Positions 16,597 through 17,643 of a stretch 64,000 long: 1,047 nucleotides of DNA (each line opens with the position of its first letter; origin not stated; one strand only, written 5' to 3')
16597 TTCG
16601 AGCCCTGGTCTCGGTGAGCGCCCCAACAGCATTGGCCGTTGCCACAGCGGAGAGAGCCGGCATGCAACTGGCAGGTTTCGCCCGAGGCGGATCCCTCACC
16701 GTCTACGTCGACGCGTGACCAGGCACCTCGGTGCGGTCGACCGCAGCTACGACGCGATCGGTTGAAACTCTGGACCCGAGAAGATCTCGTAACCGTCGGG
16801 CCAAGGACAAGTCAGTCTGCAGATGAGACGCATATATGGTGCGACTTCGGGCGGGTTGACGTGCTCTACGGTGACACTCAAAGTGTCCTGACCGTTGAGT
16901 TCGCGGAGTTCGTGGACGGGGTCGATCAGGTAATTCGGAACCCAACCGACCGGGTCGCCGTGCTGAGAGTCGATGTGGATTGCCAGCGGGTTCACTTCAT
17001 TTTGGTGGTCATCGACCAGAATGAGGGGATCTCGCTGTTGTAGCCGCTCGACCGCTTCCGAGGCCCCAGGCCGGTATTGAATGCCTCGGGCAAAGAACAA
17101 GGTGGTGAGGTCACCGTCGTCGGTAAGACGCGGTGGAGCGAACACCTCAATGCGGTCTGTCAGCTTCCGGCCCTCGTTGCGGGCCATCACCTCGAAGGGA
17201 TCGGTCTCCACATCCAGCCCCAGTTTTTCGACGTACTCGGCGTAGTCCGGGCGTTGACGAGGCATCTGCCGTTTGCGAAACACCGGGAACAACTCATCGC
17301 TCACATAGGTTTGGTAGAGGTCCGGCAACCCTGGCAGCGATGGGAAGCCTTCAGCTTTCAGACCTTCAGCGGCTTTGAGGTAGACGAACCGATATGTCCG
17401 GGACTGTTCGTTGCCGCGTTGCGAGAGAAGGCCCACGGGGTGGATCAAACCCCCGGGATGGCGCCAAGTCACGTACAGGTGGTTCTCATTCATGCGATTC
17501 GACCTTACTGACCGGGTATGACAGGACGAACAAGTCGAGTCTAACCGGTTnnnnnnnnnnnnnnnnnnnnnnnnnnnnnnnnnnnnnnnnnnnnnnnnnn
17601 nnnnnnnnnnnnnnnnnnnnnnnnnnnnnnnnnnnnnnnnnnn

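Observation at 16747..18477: HipB-less Hip module: short HipA-family kinase followed by a HipS-like/HIRAN fusion, inserted between fdhD and hemQ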

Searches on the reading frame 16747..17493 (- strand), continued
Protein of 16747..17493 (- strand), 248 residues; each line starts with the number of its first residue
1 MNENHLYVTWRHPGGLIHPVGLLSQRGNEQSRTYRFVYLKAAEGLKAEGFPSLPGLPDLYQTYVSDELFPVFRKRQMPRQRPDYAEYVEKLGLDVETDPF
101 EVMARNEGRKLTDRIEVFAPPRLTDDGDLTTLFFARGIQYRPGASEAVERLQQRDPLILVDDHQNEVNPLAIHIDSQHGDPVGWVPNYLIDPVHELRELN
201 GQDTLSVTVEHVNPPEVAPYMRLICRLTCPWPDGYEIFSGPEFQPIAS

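Call 37: find_related_loci(query=A1, collection=genome_contigs, flank=6000)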
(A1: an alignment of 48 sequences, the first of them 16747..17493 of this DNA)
Query A1 (248 aa) in genome_contigs; peptide patterns used: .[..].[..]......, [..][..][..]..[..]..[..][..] (x = any residue, [..] = any of these).
148 stretches matched a pattern; 121 encode a relative of the query (tblastn E <= 1e-3); the best 80 are kept; 80 distinct loci.
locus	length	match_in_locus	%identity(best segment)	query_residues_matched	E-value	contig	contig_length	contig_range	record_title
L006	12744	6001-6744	70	1-248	4e-120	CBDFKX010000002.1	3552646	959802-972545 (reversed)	MAG: Candidatus Aldehydirespiratoraceae bacterium isolate 8d6ab3e8-b734-4a82-969c-709287334e5d genome assembly, contig:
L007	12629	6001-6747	74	1-247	5e-120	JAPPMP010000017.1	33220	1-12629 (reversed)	MAG: Acidimicrobiaceae bacterium isolate RHO3_bin_4 NODE_2503_length_33220_cov_13.258586, whole genome shotgun sequence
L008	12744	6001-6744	71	1-248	1e-118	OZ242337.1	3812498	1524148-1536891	MAG: Candidatus Aldehydirespiratoraceae bacterium isolate 4e9cc62d-94a8-4610-be7f-a0f893ae6d2b genome assembly, chromoso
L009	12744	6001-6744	71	1-248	3e-118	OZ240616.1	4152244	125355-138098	MAG: Candidatus Aldehydirespiratoraceae bacterium isolate 1f25ca57-e486-4e0f-9107-43bc41358f04 genome assembly, chromoso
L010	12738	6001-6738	70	1-246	1e-114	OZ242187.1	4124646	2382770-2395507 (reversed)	MAG: Candidatus Aldehydirespiratoraceae bacterium isolate 61e8bfbb-40aa-4858-aaa5-c73b4985a48d genome assembly, chromoso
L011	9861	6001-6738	69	1-248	3e-113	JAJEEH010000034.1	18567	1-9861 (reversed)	MAG: Acidimicrobiia bacterium isolate p16x34bins.22 k141_621318, whole genome shotgun sequence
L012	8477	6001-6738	69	1-248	2e-112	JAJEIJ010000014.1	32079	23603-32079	MAG: Acidimicrobiia bacterium isolate p16x65bins.37 k141_172800, whole genome shotgun sequence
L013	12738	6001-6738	69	1-248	6e-112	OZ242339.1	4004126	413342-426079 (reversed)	MAG: Acidimicrobiales bacterium isolate d2f1fe46-59da-42e5-8b0a-fdf35f8109fa genome assembly, chromosome: 1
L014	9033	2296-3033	67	1-248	3e-110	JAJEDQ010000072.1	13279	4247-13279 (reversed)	MAG: Acidimicrobiia bacterium isolate p16x33bins.34 k141_21411, whole genome shotgun sequence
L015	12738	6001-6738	67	1-248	4e-110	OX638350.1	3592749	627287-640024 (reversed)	MAG: uncultured Acidimicrobiales bacterium isolate f23ad4c5-4acf-44dc-8341-13aaafada964 genome assembly, chromosome: 1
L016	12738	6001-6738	68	1-248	6e-110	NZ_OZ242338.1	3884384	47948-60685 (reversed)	MAG: Candidatus Poriferisocius sp. isolate b1648d6f-d579-441a-9e02-68cbdfacbddd chromosome 1, complete sequence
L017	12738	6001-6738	66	1-248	9e-109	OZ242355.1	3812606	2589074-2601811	MAG: Acidimicrobiales bacterium isolate 104998a1-4135-4d78-96d2-be0913496795 genome assembly, chromosome: 1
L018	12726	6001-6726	66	3-246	2e-105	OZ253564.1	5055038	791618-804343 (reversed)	MAG: Candidatus Spongiisociaceae bacterium isolate 3199cb9c-bc02-48ac-8040-05c45f89f65c genome assembly, chromosome: 1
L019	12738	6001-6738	65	1-248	2e-104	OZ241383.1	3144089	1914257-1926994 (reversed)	MAG: Acidimicrobiales bacterium isolate a90f8c27-fa5a-4faf-816a-670666cf7771 genome assembly, chromosome: 1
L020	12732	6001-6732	64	3-248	9e-103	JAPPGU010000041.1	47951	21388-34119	MAG: bacterium isolate RHO1_bin_64 NODE_1568_length_47951_cov_98.116315, whole genome shotgun sequence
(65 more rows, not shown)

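Call 70: find_related_loci(query=A1, collection=viral_contigs, flank=4000)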
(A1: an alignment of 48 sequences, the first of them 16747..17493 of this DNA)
Query A1 (248 aa) in viral_contigs; peptide patterns used: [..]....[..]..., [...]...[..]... (x = any residue, [..] = any of these).
49 stretches matched a pattern, but none encodes a relative of the query by tblastn (E <= 1e-3).

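Call 71: search_dna_similar(query=window:16747-17493:-, collection=plasmids, mode=protein, max_rows=15)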
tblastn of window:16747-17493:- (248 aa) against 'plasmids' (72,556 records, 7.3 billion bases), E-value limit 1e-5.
Records with a match: 8; places in all: 8; records where one place covers at least 80% of the query: 8.
Best place of each record, by identity: <60% 8.
By first word of the organism name: Mycolicibacterium 4; Oscillatoria 1; Nocardiopsis 1; Nostoc 1; Rhodococcus 1.
By predicted mobility (MOB-suite, as given by PLSDB): mobilizable 4; non-mobilizable 3; conjugative 1.
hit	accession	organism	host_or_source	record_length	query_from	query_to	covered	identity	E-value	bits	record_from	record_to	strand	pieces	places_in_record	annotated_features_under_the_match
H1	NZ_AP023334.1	Mycolicibacterium sp. TY66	-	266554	6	248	98%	38.1%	4e-38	148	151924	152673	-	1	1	hypothetical protein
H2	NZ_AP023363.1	Mycolicibacterium sp. TY81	-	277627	6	248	98%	38.1%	4e-38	148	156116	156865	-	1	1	hypothetical protein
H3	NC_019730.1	Oscillatoria nigro-viridis PCC 7112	-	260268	6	248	98%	33.3%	3e-30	125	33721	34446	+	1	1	HIRAN domain-containing protein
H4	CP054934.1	Nocardiopsis flavescens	Single Cell,marine sediment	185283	6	246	97%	32.0%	1e-24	109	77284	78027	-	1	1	hypothetical protein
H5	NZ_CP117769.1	Nostoc sp. UHCC 0926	whole organism,lichen surface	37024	6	247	98%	31.3%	2e-30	125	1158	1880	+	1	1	HIRAN domain-containing protein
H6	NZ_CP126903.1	Mycolicibacterium vanbaalenii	cell culture,soil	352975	1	219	88%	31.8%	2e-13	76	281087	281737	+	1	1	HIRAN domain-containing protein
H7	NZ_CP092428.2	Mycolicibacterium rufum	-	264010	1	219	88%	31.8%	5e-13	76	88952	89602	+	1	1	HIRAN domain-containing protein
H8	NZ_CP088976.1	Rhodococcus pyridinivorans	pure culture,soil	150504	3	227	91%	30.1%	6e-19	93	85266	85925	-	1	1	HIRAN domain-containing protein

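Call 72: search_dna_similar(query=window:16747-17493:-, collection=phages, mode=protein, max_rows=10)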
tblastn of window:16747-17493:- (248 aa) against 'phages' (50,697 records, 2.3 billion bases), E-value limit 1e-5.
Records with a match: 5; places in all: 5; records where one place covers at least 80% of the query: 4.
Best place of each record, by identity: <60% 5.
By first word of the organism name: Vibrio 4; Clostridioides 1.
By host as written in the record: Vibrio cyclitrophicus 10N.286.55.A12 1; Vibrio cyclitrophicus 10N.222.46.E12 1; Vibrio cyclitrophicus 10N.222.46.F12 1; Vibrio cyclitrophicus 10N.286.45.B12 1; Clostridioides difficile CD500-12 1.
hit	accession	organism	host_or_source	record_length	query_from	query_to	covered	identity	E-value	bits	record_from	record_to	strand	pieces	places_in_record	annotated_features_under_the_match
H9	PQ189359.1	Vibrio phage 10N.286.55.A12_PE001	Vibrio cyclitrophicus 10N.286.55.A12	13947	6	235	93%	27.5%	8e-24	105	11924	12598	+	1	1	hypothetical protein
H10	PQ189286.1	Vibrio phage 10N.222.46.E12_PE001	Vibrio cyclitrophicus 10N.222.46.E12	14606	6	235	93%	26.6%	3e-22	100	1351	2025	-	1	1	hypothetical protein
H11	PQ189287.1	Vibrio phage 10N.222.46.F12_PE001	Vibrio cyclitrophicus 10N.222.46.F12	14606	6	235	93%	26.6%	3e-22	100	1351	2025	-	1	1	hypothetical protein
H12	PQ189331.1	Vibrio phage 10N.286.45.B12_PE002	Vibrio cyclitrophicus 10N.286.45.B12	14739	6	235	93%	26.6%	3e-22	100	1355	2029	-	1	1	hypothetical protein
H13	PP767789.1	Clostridioides phage phiCDKH02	Clostridioides difficile CD500-12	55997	3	188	75%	26.9%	4e-12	71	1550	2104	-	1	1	HIRAN domain-containing protein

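Call 73: get_annotated_region(hit=H9, flank=3500)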
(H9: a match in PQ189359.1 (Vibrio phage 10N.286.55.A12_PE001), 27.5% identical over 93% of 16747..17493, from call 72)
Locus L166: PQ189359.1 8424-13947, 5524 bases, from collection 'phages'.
description: Vibrio phage 10N.286.55.A12_PE001, complete genome.
organism: Vibrio phage 10N.286.55.A12_PE001 (NCBI taxid 3385339)
taxonomy: Viruses; Varidnaviria; Bamfordvirae; Preplasmiviricota; Tectiliviricetes; Vinavirales
host: Vibrio cyclitrophicus 10N.286.55.A12; source: seawater; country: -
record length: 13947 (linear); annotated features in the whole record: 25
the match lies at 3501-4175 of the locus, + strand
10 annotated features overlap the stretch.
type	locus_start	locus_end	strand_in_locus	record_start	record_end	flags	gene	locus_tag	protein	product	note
CDS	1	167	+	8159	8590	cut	-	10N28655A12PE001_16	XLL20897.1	hypothetical protein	-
CDS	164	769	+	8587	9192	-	-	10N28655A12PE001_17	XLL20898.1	hypothetical protein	-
CDS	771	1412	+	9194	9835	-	-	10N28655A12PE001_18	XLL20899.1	hypothetical protein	-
CDS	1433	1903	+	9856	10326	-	-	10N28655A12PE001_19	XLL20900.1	hypothetical protein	EXLYS_BPT7_Peptidoglycan_transglycosylase_gp16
CDS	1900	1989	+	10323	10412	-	-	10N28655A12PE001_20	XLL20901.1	hypothetical protein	-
CDS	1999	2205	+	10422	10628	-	-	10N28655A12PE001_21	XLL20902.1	hypothetical protein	-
CDS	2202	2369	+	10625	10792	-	-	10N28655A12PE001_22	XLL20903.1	hypothetical protein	-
CDS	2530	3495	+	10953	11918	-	-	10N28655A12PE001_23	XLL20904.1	hypothetical protein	HipA-like_C-terminal_domain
CDS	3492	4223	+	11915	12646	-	-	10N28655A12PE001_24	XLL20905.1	hypothetical protein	HIRAN_domain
CDS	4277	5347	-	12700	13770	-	-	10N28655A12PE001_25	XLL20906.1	hypothetical protein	Y1572_HAEIN_Putative_integrase/recombinase_HI_1572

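Call 74: get_annotated_region(hit=H13, flank=3000)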
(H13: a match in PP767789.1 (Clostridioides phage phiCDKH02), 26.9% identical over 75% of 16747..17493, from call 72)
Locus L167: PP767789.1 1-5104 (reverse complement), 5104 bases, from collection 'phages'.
description: Clostridioides phage phiCDKH02, complete genome.
organism: Clostridioides phage phiCDKH02 (NCBI taxid 3145026)
taxonomy: Viruses
host: Clostridioides difficile CD500-12; source: clinical sample; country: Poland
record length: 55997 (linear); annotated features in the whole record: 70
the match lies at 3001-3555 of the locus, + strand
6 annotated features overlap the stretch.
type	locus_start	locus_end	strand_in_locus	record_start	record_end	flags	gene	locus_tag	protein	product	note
CDS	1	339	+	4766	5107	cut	-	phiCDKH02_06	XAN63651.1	XRE family transcriptional regulator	-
CDS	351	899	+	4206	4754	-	-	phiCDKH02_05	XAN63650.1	helix-turn-helix transcriptional regulator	-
CDS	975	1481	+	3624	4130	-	-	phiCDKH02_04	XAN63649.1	ImmA/IrrE family metallo-endopeptidase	-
CDS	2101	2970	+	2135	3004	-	-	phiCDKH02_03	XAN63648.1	HipA domain-containing protein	-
CDS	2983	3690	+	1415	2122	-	-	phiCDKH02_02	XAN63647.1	HIRAN domain-containing protein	-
CDS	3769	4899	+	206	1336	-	-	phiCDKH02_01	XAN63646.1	site-specific integrase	-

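Call 75: get_annotated_region(hit=H1, flank=4000)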
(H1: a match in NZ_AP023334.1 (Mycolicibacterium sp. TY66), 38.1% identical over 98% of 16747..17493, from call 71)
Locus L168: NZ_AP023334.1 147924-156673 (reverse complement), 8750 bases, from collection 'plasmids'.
description: Mycolicibacterium sp. TY66 plasmid pTY66_01, complete sequence
organism: Mycolicibacterium sp. TY66 (NCBI taxid 2755560)
taxonomy: Bacteria; Actinomycetota; Actinomycetes; Mycobacteriales; Mycobacteriaceae; Mycolicibacterium; Mycolicibacterium sp. TY66
host: -; source: -; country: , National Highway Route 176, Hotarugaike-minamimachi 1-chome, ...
typing (MOB-suite, as given by PLSDB): non-mobilizable
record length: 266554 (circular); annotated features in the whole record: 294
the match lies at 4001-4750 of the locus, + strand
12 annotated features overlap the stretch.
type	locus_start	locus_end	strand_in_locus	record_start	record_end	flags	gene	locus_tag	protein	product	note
CDS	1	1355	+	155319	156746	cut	tnpB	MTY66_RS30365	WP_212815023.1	IS607 family element RNA-guided endonuclease TnpB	-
CDS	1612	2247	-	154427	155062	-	-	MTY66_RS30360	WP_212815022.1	RES family NAD+ phosphorylase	-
CDS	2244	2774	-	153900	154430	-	-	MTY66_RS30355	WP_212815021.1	hypothetical protein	-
CDS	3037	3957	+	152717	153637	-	-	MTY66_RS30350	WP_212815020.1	HipA domain-containing protein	-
CDS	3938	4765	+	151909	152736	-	-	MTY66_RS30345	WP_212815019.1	hypothetical protein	-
CDS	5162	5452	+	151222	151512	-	-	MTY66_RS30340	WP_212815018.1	hypothetical protein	-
CDS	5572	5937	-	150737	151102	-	-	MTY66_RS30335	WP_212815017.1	hypothetical protein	-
CDS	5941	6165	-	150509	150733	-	-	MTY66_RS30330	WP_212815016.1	hypothetical protein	-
CDS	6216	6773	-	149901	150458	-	-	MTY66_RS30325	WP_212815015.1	RES domain-containing protein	-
CDS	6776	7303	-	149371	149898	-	-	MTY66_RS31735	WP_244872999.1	MbcA/ParS/Xre antitoxin family protein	-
CDS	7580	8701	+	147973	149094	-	-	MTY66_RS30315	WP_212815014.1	hypothetical protein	-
CDS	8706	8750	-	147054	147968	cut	-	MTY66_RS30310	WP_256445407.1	RNA ligase family protein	-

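Call 76: search_protein_families(library=pfam, alignment_id=A1, max_evalue=1)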
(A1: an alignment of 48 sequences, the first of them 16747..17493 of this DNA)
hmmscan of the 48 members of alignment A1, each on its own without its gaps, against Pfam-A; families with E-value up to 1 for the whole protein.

A. member 1, window:16747-17493:- (248 aa): 1 family
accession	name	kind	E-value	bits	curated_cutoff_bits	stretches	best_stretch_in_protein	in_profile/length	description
PF08797.16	HIRAN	-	0.00063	20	24.7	1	133-197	6-66/96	HIRAN domain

B. families by the number of members that match (of 48 scanned): 12 families
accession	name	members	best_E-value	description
PF08797.16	HIRAN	46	2.2e-08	HIRAN domain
PF04225.17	LysM_OapA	6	0.0059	Opacity-associated protein A LysM-like domain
PF13657.11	Couple_hipA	3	0.049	HipA N-terminal domain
PF23468.1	ARC6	2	0.19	Plastid division regulator alpha solenoid domain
PF19575.5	HTH_58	1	0.027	Helix-turn-helix domain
PF18348.7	SH3_16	1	0.069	Bacterial dipeptidyl-peptidase Sh3 domain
PF24777.1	DUF7700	1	0.17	Domain of unknown function (DUF7700)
PF02060.20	ISK_Channel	1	0.18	Slow voltage-gated potassium channel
PF11047.13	SopD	1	0.18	Salmonella outer protein D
PF11201.13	DUF2982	1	0.18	Protein of unknown function (DUF2982)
PF23214.1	SH3_CYT4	1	0.21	Mitochondrial protein cyt-4 SH3 domain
PF04014.23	MazE_antitoxin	1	0.39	Antidote-toxin recognition MazE, bacterial antitoxin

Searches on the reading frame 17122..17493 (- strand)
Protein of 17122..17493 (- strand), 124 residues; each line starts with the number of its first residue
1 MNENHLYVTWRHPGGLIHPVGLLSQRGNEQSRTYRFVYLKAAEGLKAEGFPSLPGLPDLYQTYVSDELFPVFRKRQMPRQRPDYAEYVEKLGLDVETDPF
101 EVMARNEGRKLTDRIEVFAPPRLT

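Call 82: search_solved_structures(query=A7, max_evalue=10, show_alignments=4)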
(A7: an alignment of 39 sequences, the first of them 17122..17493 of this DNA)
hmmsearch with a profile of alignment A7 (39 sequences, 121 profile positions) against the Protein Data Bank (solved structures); distinct sequences matched with E-value up to 10: 1.
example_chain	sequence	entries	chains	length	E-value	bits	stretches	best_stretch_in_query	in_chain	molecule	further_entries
9lsd_A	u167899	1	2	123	0.28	14.8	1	15-48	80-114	Antibiotic biosynthesis monooxygenase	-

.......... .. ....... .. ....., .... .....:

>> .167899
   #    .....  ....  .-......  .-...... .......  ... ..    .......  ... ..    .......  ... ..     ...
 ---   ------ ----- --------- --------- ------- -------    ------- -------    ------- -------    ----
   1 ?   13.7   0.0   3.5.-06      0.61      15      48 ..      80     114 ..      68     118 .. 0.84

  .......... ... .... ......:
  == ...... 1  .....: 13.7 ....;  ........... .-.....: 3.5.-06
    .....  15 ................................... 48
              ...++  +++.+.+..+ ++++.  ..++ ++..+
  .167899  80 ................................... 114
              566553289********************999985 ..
